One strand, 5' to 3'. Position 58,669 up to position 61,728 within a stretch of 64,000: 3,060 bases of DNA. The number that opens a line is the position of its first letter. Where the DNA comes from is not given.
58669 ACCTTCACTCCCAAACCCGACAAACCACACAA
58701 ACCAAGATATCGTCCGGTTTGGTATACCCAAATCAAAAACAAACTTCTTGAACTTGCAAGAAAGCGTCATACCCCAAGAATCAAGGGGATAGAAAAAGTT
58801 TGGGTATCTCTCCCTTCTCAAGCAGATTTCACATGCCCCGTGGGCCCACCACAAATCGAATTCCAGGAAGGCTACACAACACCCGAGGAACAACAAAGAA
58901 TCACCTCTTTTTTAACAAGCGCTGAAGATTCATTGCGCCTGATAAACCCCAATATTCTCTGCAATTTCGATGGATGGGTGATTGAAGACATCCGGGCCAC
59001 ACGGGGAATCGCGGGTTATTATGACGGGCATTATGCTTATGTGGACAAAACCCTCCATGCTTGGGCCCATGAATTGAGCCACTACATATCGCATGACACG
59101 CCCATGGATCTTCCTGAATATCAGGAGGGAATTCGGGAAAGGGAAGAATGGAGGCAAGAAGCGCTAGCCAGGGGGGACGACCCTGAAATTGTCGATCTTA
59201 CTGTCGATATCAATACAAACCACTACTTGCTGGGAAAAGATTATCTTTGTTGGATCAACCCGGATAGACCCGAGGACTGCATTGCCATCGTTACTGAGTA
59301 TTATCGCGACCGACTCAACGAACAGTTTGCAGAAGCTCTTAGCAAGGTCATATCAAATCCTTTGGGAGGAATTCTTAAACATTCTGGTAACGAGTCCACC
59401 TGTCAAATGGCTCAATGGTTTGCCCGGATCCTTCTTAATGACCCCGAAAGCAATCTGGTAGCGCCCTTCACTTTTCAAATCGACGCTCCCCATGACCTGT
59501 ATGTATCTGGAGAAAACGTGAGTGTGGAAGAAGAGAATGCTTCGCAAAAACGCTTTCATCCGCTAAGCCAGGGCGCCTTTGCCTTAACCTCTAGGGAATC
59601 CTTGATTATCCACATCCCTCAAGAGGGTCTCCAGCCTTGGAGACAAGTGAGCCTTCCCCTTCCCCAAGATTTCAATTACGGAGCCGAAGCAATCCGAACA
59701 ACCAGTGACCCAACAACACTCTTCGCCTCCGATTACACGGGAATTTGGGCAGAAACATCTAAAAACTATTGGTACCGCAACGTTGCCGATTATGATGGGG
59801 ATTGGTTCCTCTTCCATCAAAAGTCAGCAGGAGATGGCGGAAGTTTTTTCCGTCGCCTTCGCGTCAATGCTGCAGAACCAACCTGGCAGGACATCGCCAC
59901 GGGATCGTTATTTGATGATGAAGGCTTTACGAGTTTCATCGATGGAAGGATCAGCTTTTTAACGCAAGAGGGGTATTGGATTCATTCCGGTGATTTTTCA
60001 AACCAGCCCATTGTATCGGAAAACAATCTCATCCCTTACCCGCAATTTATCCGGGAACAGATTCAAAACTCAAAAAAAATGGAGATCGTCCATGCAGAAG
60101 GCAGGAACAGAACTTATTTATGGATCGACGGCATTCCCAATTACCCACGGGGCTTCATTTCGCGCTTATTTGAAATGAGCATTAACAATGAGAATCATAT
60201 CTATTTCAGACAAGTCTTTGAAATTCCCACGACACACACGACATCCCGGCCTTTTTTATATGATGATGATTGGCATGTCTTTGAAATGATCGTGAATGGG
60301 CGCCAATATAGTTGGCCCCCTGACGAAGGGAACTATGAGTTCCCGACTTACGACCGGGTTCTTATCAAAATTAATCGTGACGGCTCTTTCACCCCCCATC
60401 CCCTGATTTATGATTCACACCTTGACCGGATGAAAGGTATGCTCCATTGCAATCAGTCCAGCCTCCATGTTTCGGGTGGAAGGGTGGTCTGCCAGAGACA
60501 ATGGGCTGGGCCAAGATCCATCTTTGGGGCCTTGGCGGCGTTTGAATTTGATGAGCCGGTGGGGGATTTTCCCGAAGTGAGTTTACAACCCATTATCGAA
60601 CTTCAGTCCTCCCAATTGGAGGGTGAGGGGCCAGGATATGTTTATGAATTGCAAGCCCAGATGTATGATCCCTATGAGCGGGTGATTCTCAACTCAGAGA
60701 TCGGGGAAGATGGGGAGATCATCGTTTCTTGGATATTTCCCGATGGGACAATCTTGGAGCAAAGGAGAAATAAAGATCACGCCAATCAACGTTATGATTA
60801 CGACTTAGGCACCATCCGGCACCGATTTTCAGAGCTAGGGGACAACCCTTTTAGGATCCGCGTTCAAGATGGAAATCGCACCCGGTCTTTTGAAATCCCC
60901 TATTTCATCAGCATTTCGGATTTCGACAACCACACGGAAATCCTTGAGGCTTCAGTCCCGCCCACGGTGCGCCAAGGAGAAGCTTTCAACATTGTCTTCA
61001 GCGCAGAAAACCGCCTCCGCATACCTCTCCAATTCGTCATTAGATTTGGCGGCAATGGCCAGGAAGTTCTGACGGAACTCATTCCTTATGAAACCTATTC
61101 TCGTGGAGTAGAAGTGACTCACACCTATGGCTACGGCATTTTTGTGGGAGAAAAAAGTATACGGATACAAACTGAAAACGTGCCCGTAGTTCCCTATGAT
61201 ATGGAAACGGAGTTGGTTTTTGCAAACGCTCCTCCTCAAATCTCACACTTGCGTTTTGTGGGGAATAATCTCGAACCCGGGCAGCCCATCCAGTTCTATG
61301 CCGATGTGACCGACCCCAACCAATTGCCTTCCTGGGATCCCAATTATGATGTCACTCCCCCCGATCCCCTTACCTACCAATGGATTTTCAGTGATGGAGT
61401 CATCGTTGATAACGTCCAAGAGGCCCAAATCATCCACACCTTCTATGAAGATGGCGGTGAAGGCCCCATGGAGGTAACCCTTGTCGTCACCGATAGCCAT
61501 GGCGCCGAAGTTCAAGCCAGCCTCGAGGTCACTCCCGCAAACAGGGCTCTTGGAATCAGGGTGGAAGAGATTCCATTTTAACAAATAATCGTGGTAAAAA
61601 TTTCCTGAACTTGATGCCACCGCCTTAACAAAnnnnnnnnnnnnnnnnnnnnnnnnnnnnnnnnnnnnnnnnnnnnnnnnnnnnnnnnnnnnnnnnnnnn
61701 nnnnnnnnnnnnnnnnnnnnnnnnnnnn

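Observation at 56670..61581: TIGR02147-like regulator followed by a thrombospondin-type-3 lipoprotein and a 1050-aa secreted HExxH/PKD protein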

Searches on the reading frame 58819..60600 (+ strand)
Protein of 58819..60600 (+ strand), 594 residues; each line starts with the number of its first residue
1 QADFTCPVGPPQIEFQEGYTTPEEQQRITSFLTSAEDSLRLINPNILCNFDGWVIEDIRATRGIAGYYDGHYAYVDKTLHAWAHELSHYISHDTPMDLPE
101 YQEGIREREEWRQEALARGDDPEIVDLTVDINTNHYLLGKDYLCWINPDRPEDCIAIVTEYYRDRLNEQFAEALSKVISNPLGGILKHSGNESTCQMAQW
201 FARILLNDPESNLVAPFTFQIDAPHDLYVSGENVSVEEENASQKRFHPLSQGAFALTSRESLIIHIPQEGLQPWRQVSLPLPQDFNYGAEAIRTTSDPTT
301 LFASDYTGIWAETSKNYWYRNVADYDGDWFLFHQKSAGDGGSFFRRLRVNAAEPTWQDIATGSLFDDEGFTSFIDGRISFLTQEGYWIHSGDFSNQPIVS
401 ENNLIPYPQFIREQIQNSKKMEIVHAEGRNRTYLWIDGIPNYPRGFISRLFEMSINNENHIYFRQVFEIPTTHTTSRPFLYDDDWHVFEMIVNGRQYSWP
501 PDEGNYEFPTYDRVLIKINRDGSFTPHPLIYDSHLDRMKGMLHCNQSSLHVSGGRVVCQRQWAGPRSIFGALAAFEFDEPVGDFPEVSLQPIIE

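Call 31: search_solved_structures(query=A1, max_evalue=10, show_alignments=3)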
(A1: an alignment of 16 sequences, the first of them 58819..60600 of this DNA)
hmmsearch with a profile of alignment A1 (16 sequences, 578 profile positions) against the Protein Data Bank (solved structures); distinct sequences matched with E-value up to 10: 4.
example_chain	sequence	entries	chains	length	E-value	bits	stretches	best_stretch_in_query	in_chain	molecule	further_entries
1qhu_A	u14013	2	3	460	1.5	10.4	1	330-410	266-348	PROTEIN (HEMOPEXIN) | HEMOPEXIN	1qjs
1hxn_A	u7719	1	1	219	1.5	10.4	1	331-410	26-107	HEMOPEXIN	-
8hzv_A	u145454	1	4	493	1.6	10.3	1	74-104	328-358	Radical S-Adenosyl-L-methionine Enzyme DesII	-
8hzy_A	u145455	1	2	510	1.6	10.3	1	74-104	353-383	DesII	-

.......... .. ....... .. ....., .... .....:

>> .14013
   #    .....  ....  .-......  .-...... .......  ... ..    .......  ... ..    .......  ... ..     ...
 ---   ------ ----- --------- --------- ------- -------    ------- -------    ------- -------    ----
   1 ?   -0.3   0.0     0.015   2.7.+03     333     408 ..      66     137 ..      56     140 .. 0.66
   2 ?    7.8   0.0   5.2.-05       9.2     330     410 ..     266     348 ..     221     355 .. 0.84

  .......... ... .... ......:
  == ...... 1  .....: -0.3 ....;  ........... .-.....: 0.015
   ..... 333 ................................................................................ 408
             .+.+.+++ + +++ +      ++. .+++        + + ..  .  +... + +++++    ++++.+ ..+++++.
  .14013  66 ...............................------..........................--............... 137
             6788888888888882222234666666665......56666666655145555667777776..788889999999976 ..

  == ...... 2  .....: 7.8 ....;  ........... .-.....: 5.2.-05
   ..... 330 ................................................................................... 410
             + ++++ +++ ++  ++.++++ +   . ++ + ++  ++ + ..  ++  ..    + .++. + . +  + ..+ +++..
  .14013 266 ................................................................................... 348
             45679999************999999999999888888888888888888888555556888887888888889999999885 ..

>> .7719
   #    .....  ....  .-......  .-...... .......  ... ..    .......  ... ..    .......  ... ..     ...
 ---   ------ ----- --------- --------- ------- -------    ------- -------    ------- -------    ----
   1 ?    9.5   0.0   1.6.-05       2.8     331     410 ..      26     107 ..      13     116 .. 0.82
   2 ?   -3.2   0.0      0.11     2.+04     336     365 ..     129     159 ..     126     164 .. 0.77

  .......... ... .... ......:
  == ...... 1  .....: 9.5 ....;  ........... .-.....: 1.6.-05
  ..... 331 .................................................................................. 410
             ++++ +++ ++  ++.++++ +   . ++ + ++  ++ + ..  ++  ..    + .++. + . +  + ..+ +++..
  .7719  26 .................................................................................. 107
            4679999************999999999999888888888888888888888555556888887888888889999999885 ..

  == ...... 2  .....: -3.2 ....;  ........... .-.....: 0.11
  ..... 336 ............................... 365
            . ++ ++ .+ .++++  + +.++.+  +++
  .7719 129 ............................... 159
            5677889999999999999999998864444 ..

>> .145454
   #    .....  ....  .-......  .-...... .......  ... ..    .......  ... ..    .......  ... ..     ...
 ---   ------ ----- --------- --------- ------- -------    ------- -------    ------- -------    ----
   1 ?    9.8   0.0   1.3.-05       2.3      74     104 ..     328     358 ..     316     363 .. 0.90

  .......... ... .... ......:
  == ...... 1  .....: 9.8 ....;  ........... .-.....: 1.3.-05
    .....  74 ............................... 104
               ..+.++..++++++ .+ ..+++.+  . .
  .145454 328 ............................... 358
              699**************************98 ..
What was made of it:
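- On Metzincins (including MMP/M10): The hemopexin match has E 1.5 (call 31).
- Closest known: Matrix metalloproteinases. Different: The hemopexin sequence match is not significant (E 1.5, call 31).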

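Call 32: find_homologous_proteins(query=A1, max_evalue=0.00001)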
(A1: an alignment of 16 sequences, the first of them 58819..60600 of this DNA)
Query A1 (16 sequences) (594 aa, profile of the alignment): 1 proteins with E <= 0.00001 among 6259 candidates.
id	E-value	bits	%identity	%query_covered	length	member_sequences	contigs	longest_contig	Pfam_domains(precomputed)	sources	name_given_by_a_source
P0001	3.0e-115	404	100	91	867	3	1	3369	PF18911.7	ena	-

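Call 36: find_related_loci(query=A2, collection=genome_contigs, flank=6000)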
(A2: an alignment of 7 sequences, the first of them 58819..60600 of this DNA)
Query A2 (594 aa) in genome_contigs; peptide patterns used: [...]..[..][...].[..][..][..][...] (x = any residue, [..] = any of these).
102 stretches matched a pattern; 2 encode a relative of the query (tblastn E <= 1e-3); 2 distinct loci.
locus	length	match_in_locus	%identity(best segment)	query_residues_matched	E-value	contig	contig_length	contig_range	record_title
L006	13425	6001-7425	27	11-533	1e-35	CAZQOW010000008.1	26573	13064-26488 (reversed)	MAG TPA_asm: uncultured Pseudomonadota bacterium isolate SRP298887_co1_334 genome assembly, contig: NODE_1530_length_265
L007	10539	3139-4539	26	20-533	4e-37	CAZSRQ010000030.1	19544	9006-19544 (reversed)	MAG TPA_asm: uncultured Pseudomonadota bacterium isolate binchicken_co105_417 genome assembly, contig: NODE_3467_length_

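Call 39: search_protein_families(library=pfam, alignment_id=A1, max_evalue=1)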
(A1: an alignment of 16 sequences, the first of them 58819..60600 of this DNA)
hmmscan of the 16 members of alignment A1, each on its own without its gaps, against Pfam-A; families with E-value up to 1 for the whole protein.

A. member 1, window:58819-60600:+ (594 aa): 0 families

B. families by the number of members that match (of 16 scanned): 5 families
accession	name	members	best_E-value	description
PF20044.4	DUF6446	1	0.024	Family of unknown function (DUF6446)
PF01863.23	YgjP-like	1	0.047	YgjP-like, metallopeptidase domain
PF20049.4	DUF6451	1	0.095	Domain of unknown function (DUF6451)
PF25075.1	DUF7799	1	0.12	Domain of unknown function (DUF7799)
PF01325.25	Fe_dep_repress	1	0.12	Iron dependent repressor, N-terminal DNA binding domain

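Call 43: predict_structure(alignment_id=A1)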
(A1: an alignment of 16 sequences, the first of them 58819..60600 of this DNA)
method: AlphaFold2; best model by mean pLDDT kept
length: 594 residues; sequences in the alignment: 16
mean_pLDDT: 75.3   pTM: 0.81
mean pLDDT of the five models: 75.3, 74.8, 73.8, 73.8, 72.8
residues with pLDDT >= 90: 154; 70-90: 242; 50-70: 121; < 50: 77
segments of 3 or more residues with pLDDT < 50: 1-5, 131-140, 288-301, 310-324, 497-508, 563-569, 583-594
pLDDT, mean of each block of 10 residues (from residue 1): 53 95 96 91 87 93 88 93 93 62 57 75 63 43 61 78 70 91 90 85 79 56 72 69 73 81 80 77 60 41 59 35 54 67 60 71 82 87 90 71 91 94 84 94 90 91 95 91 92 64 43 88 87 76 83 89 49 84 44 33
secondary structure, 60 per line:
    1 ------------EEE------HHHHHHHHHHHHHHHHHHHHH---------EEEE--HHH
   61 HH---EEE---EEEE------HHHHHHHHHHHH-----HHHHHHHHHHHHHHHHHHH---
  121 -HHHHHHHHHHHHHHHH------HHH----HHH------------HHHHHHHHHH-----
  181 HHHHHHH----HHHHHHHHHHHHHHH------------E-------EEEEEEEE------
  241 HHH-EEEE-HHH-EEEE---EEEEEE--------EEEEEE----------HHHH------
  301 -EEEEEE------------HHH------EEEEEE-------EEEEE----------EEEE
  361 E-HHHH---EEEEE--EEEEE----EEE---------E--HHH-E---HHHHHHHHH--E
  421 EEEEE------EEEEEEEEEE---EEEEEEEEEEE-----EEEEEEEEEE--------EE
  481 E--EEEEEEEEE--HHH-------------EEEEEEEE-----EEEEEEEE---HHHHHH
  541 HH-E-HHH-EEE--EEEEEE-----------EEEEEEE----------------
elements in order: E13-15 H22-42 E52-55 H58-62 E66-68 E72-75 H82-93 H99-117 H122-137 H166-175 H181-187 H192-206 E227-234 E245-248 E254-257 E261-266 E275-280 H291-294 E302-307 E329-334 E342-346 E357-361 H363-366 E370-374 E377-381 E386-388 H409-417 E420-425 E432-441 E445-455 E461-470 E479-481 E484-492 E511-518 E524-531 H535-542 E550-552 E555-560 E572-578
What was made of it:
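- The order is strand, long helix, three strands, HExxH helix, further helices, ExxA helix, then about 23 strands (call 43).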

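Call 46: fold_search(model_id=the predicted structure, library=pdb)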
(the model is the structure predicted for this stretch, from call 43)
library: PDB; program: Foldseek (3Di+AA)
matches with E <= 10: 781; with E <= 0.001: 22
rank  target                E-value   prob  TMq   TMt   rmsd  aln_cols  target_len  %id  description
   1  7vci_D                5.5e-05  1.00  0.24  0.12  13.8       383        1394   11  Structure of Xenopus laevis NPC nuclear ring asymmetric unit (released 2022-02-02)
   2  7wb4_E                5.8e-05  1.00  0.24  0.12  13.0       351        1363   12  Cryo-EM structure of the NR subunit from X. laevis NPC (released 2022-03-02)
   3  1qlg                  1.3e-04  1.00  0.19  0.28  11.9       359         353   10  Crystal structure of phytase with magnesium from Bacillus amyloliquefaciens (released 2000-02-03)
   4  1poo                  1.6e-04  1.00  0.20  0.29  11.3       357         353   10  THERMOSTABLE PHYTASE FROM BACILLUS SP (released 2000-04-19)
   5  5ezo_A                1.6e-04  1.00  0.27  0.42   8.4       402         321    8  Crystal Structure of PfCyRPA in complex with an invasion-inhibitory antibody Fab. (released 2017-01-11)
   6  7fik_E                2.0e-04  1.00  0.23  0.12  12.8       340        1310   12  The cryo-EM structure of the CR subunit from X. laevis NPC (released 2022-11-09)
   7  6ife_B                2.0e-04  1.00  0.25  0.27   9.7       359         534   12  A Glycoside Hydrolase Family 43 beta-Xylosidase (released 2019-03-13)
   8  9a1m_O                2.4e-04  1.00  0.26  0.41  10.6       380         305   10  Integrative model of the nuclear pore complex from Schizosaccharomyces pombe (released 2021-11-12)
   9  3amr                  2.6e-04  0.99  0.21  0.30   9.4       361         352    9  Crystal Structures of Bacillus subtilis Alkaline Phytase in Complex with Ca2+, Co2+, Ni2+, Mg2+ and myo-Inositol Hexasul (released 2011-04-13)
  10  7fik_e                2.8e-04  1.00  0.24  0.13  12.7       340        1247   12  The cryo-EM structure of the CR subunit from X. laevis NPC (released 2022-11-09)
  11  5tih_A                3.4e-04  1.00  0.27  0.41   8.6       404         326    6  Structural basis for inhibition of erythrocyte invasion by antibodies to Plasmodium falciparum protein CyRPA (released 2017-03-01)
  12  7r5k_K0               3.6e-04  1.00  0.29  0.18   9.4       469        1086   11  Human nuclear pore complex (constricted) (released 2022-06-22)
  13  7pi2_D                4.0e-04  1.00  0.28  0.42   8.5       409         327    8  PfCyRPA bound to monoclonal antibody Cy.003 Fab fragment (released 2022-02-09)
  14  6x08_A                5.2e-04  0.99  0.24  0.39  11.3       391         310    9  Nup85-Seh1 from S. cerevisiae bound by VHH-SAN2 (released 2020-12-09)
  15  6p2k_B                5.7e-04  1.00  0.29  0.23   9.3       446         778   10  Crystal structure of AFV00434, an ancestral GH74 enzyme (released 2019-07-31)
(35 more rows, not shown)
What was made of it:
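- On Metzincins (including MMP/M10): The Foldseek best matches are 5-7-bladed propellers (call 46).
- Foldseek matches beta-propellers: phytase, CyRPA, Seh1 and GH43, at E 5e-5 to 1e-3 (call 46).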

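Call 54: fold_search(model_id=the predicted structure, library=viral)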
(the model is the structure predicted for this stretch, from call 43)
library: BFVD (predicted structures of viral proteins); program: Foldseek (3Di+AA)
matches with E <= 10: 614; with E <= 0.001: 6
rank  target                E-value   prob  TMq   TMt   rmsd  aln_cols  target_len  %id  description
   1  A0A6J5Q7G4            8.5e-05  1.00  0.23  0.22  12.1       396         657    9  Uncharacterized protein [uncultured Caudovirales phage]
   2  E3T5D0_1              1.3e-04  1.00  0.30  0.24  13.2       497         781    9  DUF2341 domain-containing protein [Cafeteria roenbergensis virus (strain BV-PW1)]
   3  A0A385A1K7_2          2.1e-04  0.95  0.16  0.11  15.6       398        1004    9  (no name in the UniProt tables at hand)
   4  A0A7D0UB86            3.9e-04  0.95  0.24  0.25  24.7       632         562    8  (no name in the UniProt tables at hand)
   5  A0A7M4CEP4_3          4.1e-04  0.97  0.24  0.13  17.5       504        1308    8  LamG-like jellyroll fold domain-containing protein [Pyramimonas orientalis virus 01B]
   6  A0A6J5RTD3            6.2e-04  1.00  0.29  0.31  10.0       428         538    7  Uncharacterized protein [uncultured Caudovirales phage]
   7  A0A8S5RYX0            1.5e-03  0.92  0.23  0.24  22.6       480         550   10  non-specific serine/threonine protein kinase [Myoviridae sp. ctNQV2]
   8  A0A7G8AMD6            1.8e-03  0.98  0.23  0.25  12.4       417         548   10  (no name in the UniProt tables at hand)
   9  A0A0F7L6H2            1.8e-03  0.98  0.27  0.16  10.0       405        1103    8  Uncharacterized protein [uncultured marine virus]
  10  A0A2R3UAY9            1.8e-03  0.85  0.20  0.20  11.8       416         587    9  (no name in the UniProt tables at hand)
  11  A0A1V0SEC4            2.3e-03  0.99  0.25  0.33   7.5       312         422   10  Uncharacterized protein [Indivirus ILV1]
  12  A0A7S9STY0            2.5e-03  0.99  0.20  0.13   8.9       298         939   10  Uncharacterized protein [Virus NIOZ-UU157]
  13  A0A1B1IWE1            2.5e-03  0.80  0.18  0.18  15.8       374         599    8  (no name in the UniProt tables at hand)
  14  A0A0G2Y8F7            2.8e-03  0.98  0.25  0.27  11.2       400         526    9  WD-repeat family protein [Acanthamoeba polyphaga mimivirus Kroon]
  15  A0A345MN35            5.8e-03  0.41  0.17  0.22  14.5       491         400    8  (no name in the UniProt tables at hand)
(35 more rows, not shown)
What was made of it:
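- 59497..60552 (+): Beta-propeller domain (residues ~357-708), about 5-6 blades. Calls 43, 46, 54.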

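Call 77: find_related_loci(query=A2, collection=metagenome_contigs, flank=5000)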
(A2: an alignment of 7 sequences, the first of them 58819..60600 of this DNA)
Query A2 (594 aa) in metagenome_contigs; peptide patterns used: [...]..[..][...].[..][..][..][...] (x = any residue, [..] = any of these).
156 stretches matched a pattern, but none encodes a relative of the query by tblastn (E <= 1e-3).
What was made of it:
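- Tried and rejected: The 7-sequence alignment found two loci in GTDB genomes (call 36) and none in JGI metagenome contigs (call 77).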

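Call 91: search_protein_families(library=pfam, proteins=[L006:4848-5447:+, L006:7660-8688:+], max_evalue=0.1)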
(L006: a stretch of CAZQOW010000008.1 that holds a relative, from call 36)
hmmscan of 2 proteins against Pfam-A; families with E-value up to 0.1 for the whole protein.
L006:4848-5447:+ (199 aa): 0 families

L006:7660-8688:+ (342 aa): 3 families
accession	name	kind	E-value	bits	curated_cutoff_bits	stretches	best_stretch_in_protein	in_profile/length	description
PF22612.2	GH113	-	3.4e-50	171.5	27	1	47-316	8-272/289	Glycoside Hydrolase Family 113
PF13547.12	GTA_TIM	-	2.4e-05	24.3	27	1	142-234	2-122/299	GTA TIM-barrel-like domain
PF00150.24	Cellulase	-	0.0013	18.7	23.5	1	46-146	17-104/272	Cellulase (glycosyl hydrolase family 5)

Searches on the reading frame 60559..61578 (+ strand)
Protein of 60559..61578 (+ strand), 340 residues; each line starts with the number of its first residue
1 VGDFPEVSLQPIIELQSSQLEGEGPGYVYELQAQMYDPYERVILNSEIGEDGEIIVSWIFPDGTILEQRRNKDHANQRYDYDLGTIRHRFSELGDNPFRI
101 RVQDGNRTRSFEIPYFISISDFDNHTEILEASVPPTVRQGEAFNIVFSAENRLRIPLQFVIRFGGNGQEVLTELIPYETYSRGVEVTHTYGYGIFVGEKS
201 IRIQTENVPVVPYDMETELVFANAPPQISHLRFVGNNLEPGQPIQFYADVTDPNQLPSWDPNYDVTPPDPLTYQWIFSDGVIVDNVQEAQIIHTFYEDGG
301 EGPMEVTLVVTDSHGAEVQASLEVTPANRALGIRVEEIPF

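Call 22: search_protein_families(library=pfam, proteins=[window:60559-61578:+], max_evalue=10)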
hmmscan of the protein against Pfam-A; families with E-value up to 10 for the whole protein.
seq(340 aa): 2 families
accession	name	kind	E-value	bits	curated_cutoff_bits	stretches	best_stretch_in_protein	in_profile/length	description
PF18911.6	PKD_4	-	3.4e-09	37.1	27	1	268-324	32-83/85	PKD domain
PF00801.26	PKD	-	1.4e-06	28.6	23.5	1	236-321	9-75/80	PKD domain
